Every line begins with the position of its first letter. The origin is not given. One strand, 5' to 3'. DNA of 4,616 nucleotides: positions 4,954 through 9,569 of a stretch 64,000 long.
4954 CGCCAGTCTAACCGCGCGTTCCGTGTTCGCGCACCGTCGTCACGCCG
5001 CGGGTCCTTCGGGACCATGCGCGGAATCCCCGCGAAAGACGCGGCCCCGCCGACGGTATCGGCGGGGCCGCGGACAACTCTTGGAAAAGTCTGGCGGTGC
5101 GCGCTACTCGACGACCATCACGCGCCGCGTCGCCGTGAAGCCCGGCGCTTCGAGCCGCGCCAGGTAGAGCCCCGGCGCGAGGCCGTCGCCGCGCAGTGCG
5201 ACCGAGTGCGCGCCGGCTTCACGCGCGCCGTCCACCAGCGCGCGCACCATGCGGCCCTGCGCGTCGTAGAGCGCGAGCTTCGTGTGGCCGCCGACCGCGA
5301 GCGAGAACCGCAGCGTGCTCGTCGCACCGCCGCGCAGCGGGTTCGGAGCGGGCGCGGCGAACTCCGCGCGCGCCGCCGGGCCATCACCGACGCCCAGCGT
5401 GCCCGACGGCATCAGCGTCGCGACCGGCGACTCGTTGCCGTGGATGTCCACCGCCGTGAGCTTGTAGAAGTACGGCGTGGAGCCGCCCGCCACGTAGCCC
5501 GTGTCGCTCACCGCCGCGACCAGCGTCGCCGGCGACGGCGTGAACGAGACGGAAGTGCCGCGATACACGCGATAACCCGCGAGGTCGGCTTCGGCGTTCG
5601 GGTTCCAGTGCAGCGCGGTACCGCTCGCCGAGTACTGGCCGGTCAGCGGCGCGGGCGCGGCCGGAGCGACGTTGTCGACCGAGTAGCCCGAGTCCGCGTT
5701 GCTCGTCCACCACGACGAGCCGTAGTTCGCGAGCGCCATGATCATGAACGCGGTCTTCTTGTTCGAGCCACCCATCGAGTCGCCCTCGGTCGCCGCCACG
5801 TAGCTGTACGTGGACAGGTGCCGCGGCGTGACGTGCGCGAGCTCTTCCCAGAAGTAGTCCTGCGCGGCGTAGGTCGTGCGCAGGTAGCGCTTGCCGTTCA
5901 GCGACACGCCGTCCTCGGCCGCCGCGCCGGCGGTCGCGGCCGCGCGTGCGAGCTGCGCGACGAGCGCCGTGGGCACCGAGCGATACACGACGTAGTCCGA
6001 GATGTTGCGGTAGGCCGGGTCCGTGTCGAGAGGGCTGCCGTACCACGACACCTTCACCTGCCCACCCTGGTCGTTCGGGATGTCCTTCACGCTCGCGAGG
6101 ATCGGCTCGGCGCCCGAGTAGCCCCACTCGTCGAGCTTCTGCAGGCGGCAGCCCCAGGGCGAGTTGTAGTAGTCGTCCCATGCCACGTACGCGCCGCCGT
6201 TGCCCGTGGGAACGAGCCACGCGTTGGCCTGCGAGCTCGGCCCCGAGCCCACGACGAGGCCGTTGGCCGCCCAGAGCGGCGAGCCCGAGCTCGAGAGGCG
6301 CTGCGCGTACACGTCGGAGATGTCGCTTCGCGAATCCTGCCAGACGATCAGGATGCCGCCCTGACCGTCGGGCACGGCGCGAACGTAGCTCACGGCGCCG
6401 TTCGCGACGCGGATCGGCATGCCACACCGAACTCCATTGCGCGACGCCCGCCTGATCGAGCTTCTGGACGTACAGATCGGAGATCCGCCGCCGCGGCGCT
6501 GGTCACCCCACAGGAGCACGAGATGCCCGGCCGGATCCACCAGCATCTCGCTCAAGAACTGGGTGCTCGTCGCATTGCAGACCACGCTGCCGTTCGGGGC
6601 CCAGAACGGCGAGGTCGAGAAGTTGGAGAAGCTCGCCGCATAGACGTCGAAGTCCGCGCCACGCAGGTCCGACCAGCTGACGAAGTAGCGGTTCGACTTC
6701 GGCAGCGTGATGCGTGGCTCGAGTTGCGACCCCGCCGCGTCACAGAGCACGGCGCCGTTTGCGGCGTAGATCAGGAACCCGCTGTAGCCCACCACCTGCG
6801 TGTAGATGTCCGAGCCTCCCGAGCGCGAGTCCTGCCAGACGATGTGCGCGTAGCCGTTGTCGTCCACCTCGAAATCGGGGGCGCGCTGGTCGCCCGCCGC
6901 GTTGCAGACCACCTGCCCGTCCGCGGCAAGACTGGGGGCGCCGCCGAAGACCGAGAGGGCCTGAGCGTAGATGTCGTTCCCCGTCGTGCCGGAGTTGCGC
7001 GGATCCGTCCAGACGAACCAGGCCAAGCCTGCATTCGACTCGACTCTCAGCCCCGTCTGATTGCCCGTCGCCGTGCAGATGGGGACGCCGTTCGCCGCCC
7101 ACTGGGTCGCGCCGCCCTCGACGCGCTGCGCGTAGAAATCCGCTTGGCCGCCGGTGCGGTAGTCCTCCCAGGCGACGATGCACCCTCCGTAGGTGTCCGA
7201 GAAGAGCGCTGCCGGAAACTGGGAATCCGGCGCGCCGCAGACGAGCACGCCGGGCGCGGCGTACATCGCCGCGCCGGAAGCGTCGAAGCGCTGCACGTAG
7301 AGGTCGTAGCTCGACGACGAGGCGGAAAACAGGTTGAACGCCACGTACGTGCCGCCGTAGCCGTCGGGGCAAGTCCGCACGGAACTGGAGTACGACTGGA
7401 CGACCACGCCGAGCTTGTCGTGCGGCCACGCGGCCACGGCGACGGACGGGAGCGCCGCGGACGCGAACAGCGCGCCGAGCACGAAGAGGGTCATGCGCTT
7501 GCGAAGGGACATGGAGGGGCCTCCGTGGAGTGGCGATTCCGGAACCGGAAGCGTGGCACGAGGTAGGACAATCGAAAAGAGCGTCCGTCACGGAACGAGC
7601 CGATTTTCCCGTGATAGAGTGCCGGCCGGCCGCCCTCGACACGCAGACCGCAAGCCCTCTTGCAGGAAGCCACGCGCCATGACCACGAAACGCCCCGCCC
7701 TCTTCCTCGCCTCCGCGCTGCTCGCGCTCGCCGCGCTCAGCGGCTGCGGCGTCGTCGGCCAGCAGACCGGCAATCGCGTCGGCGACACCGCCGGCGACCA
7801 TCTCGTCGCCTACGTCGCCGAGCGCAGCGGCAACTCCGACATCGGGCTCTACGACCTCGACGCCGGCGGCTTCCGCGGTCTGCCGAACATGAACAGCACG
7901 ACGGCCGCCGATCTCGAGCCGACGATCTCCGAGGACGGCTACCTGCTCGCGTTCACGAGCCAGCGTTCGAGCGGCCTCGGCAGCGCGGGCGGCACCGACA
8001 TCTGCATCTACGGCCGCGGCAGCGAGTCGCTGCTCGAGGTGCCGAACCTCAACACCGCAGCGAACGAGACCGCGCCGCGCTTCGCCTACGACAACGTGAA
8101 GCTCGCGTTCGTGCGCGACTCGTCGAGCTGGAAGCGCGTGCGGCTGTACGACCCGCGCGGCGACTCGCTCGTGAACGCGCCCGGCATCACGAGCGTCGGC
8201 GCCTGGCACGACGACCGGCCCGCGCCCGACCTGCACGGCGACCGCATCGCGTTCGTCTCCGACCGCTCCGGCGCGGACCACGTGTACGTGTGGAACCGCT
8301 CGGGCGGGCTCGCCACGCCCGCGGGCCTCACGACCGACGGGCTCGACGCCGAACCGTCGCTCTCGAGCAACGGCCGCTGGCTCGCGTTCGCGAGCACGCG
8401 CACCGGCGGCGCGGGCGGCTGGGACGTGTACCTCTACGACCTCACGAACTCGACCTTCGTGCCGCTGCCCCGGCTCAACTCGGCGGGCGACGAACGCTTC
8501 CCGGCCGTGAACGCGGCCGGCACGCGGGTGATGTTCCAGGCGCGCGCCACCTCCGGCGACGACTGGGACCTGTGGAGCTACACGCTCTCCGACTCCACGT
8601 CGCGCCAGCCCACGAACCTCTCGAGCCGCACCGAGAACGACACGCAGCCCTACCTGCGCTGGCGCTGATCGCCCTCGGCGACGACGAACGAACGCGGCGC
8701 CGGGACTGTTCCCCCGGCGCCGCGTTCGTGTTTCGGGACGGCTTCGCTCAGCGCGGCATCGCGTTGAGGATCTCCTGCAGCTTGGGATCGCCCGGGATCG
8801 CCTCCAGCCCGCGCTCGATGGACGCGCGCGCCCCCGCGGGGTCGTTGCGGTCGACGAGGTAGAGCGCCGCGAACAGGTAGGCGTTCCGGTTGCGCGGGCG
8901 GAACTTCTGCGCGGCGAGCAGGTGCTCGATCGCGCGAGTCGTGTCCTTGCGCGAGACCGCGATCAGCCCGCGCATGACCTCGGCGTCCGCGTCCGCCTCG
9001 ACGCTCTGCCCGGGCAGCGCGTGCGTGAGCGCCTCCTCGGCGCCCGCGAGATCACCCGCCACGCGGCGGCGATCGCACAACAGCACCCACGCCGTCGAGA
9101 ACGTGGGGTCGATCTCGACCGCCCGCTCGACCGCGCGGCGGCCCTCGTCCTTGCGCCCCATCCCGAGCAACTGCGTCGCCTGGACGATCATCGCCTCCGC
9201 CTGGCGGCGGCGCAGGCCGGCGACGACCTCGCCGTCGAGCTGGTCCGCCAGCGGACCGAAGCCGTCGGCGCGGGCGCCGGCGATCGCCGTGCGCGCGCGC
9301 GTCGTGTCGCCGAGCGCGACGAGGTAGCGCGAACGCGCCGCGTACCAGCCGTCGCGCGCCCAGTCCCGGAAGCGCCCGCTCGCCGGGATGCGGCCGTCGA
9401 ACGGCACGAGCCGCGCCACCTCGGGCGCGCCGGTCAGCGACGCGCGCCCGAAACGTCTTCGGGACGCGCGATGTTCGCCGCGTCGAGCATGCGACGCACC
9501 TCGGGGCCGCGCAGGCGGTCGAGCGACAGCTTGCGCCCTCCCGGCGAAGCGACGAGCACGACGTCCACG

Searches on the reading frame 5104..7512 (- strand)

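Call 16: search_protein_families(library=pfam, proteins=[window:5104-7512:-])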
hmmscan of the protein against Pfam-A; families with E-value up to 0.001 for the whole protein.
window:5104-7512:- (802 aa): 0 families

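Call 63: search_protein_families(library=ncbifam, proteins=[window:5104-7512:-], max_evalue=0.01)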
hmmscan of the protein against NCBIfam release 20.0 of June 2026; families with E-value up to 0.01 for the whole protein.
window:5104-7512:- (802 aa): 2 families
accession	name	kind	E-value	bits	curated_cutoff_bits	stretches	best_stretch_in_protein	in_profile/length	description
TIGR04275.1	beta_prop_Msarc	repeat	6e-08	32.3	85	1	223-237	20-34/40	beta-propeller repeat protein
TIGR04183.1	Por_Secre_tail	domain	5.3e-06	26.3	23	1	723-800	3-71/72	T9SS type A sorting domain-containing protein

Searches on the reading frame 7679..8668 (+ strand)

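Call 16: search_protein_families(library=pfam, proteins=[window:7679-8668:+])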
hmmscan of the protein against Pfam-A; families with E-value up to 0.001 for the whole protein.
window:7679-8668:+ (329 aa): 1 family
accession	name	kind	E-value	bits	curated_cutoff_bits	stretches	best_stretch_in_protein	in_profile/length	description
PF07676.18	PD40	-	6.9e-26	90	20.9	2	218-251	6-37/38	WD40-like Beta Propeller Repeat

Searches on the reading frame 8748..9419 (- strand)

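Call 16: search_protein_families(library=pfam, proteins=[window:8748-9419:-])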
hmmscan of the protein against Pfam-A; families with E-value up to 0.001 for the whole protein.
window:8748-9419:- (223 aa): 6 families
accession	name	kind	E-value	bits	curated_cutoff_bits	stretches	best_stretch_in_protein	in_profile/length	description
PF13428.12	TPR_14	-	8.6e-11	41.9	23.5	0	179-217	2-40/44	Tetratricopeptide repeat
PF07719.23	TPR_2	-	4.1e-09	36.3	27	0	74-106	1-33/34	Tetratricopeptide repeat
PF13432.12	TPR_16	-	1.3e-08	35.5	32.7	1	149-212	2-65/65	Tetratricopeptide repeat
PF14559.12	TPR_19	-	4.1e-06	27.5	25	0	155-218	2-65/68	Tetratricopeptide repeat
PF13181.12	TPR_8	-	2.7e-05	24.4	25.7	0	85-106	12-33/34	Tetratricopeptide repeat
PF23914.1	TPR_CcmH_CycH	-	0.00085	19.6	42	0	104-211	46-154/158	Cytochrome c-type biogenesis protein H TPR domain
